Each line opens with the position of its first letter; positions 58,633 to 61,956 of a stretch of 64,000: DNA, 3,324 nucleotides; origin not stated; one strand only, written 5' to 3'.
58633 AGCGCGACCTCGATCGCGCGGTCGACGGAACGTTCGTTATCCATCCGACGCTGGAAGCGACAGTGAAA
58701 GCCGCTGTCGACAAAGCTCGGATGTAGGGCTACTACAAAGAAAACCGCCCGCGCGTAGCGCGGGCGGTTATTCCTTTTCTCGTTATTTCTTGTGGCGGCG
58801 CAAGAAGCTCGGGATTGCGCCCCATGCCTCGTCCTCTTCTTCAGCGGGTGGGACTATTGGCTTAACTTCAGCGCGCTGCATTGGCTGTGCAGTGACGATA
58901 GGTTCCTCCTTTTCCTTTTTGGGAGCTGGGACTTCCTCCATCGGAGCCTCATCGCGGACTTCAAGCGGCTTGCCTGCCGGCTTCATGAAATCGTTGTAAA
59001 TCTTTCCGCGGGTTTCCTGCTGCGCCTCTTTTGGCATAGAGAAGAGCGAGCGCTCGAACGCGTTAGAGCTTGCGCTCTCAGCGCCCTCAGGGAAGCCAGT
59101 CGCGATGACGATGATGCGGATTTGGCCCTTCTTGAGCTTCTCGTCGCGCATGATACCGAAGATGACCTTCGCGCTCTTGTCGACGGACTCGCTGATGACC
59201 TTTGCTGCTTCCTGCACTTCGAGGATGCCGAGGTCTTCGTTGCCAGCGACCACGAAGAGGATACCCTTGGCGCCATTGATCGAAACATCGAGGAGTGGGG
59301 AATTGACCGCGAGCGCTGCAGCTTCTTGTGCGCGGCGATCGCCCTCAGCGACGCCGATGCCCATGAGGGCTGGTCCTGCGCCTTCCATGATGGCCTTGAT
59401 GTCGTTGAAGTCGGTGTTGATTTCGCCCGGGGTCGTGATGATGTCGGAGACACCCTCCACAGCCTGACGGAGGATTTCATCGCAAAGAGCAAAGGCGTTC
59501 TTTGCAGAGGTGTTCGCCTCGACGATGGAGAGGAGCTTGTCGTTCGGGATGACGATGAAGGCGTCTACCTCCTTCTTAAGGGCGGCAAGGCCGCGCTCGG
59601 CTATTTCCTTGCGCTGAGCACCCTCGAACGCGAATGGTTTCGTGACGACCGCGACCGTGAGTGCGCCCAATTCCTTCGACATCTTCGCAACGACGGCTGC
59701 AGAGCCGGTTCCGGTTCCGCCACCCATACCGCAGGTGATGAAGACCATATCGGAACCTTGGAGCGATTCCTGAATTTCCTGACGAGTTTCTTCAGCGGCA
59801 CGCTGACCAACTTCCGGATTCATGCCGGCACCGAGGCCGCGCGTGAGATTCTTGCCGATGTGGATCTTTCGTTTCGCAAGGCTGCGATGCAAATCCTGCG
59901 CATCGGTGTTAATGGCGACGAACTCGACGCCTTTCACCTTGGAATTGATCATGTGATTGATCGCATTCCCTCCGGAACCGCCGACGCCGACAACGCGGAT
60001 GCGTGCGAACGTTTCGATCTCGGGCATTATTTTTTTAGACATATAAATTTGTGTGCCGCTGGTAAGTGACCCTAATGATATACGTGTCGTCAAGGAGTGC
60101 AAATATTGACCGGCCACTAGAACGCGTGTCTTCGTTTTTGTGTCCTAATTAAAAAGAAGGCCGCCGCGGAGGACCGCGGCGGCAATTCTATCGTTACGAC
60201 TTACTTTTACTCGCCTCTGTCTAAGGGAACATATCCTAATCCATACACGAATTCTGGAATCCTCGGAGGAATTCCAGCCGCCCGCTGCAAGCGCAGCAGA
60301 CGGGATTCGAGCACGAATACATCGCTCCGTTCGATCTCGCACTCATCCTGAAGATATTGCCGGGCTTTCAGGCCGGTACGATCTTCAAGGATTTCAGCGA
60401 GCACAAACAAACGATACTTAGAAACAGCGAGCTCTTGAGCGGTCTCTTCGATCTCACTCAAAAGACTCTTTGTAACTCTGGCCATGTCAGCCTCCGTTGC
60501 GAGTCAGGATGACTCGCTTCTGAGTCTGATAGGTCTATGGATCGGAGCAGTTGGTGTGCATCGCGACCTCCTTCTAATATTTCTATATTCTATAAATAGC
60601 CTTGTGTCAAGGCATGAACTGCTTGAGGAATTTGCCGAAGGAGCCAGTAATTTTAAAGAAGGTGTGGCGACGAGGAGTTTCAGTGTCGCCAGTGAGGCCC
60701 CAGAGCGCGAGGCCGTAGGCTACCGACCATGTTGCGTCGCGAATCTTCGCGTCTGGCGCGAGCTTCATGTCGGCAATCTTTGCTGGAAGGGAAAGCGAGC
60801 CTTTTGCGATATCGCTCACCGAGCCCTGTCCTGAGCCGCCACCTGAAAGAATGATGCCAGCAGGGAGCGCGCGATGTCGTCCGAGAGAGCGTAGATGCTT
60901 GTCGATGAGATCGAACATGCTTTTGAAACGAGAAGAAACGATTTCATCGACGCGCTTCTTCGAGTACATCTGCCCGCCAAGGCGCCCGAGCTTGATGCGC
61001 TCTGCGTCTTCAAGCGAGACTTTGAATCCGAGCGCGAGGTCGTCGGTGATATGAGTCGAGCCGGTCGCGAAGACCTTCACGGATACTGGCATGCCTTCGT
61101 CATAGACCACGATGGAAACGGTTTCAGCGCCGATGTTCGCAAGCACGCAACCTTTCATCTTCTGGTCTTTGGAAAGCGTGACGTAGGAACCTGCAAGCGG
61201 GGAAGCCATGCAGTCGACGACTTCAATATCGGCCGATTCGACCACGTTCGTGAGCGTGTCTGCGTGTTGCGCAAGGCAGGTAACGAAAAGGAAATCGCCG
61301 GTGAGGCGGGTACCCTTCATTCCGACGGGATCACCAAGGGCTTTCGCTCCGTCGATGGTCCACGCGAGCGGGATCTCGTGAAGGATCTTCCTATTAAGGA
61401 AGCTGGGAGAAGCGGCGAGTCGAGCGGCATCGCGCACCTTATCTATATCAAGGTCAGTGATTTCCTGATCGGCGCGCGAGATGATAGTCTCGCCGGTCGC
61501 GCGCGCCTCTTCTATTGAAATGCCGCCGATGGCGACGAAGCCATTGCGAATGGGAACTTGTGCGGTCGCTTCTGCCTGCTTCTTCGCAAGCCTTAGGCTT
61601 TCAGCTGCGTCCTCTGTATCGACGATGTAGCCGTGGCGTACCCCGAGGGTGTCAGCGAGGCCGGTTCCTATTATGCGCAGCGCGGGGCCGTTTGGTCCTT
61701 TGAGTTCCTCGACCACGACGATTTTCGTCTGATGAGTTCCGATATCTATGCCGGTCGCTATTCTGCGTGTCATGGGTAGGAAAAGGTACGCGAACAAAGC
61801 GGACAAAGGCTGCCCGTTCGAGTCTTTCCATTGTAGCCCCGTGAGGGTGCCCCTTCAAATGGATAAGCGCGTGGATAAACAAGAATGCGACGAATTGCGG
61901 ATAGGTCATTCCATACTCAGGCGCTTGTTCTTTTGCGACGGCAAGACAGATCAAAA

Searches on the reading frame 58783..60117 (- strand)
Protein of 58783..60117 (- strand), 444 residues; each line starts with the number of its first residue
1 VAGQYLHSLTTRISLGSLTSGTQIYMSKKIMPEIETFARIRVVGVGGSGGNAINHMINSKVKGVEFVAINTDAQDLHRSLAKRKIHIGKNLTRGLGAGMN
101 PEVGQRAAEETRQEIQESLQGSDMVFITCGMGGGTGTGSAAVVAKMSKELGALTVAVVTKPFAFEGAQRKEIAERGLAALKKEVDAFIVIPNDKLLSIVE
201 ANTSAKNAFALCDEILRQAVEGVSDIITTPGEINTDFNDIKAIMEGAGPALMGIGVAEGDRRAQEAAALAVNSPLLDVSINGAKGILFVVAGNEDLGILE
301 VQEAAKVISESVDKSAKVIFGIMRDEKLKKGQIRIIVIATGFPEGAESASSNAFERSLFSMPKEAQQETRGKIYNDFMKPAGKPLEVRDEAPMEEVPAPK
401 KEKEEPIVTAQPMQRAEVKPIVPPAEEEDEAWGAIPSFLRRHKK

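Call 9: search_protein_families(library=pfam, proteins=[window:58783-60117:-], max_evalue=0.001)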
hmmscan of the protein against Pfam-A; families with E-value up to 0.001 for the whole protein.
window:58783-60117:- (444 aa): 3 families
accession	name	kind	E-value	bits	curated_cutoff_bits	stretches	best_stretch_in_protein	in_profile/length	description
PF00091.31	Tubulin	-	5.7e-50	170.7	33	1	40-199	2-189/190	Tubulin/FtsZ family, GTPase domain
PF12327.13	FtsZ_C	-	5.3e-28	97.6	27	1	248-342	1-94/95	FtsZ family, C-terminal domain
PF13809.12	Tubulin_2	-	0.00042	20.1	27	0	112-181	153-229/356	Tubulin like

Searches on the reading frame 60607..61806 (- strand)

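Call 9: search_protein_families(library=pfam, proteins=[window:60607-61806:-], max_evalue=0.001)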
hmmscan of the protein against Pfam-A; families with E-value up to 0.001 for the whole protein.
window:60607-61806:- (399 aa): 3 families
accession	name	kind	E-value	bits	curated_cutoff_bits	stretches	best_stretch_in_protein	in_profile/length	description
PF14450.12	FtsA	-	4.4e-19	69.5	31.8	1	221-365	1-127/127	Cell division protein FtsA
PF02491.25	SHS2_FTSA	-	7.2e-14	52.4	25.4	1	99-176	5-79/79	SHS2 domain inserted in FTSA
PF11104.14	PilM_2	-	1.5e-06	27.8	27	1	172-347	128-311/340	Type IV pilus assembly protein PilM;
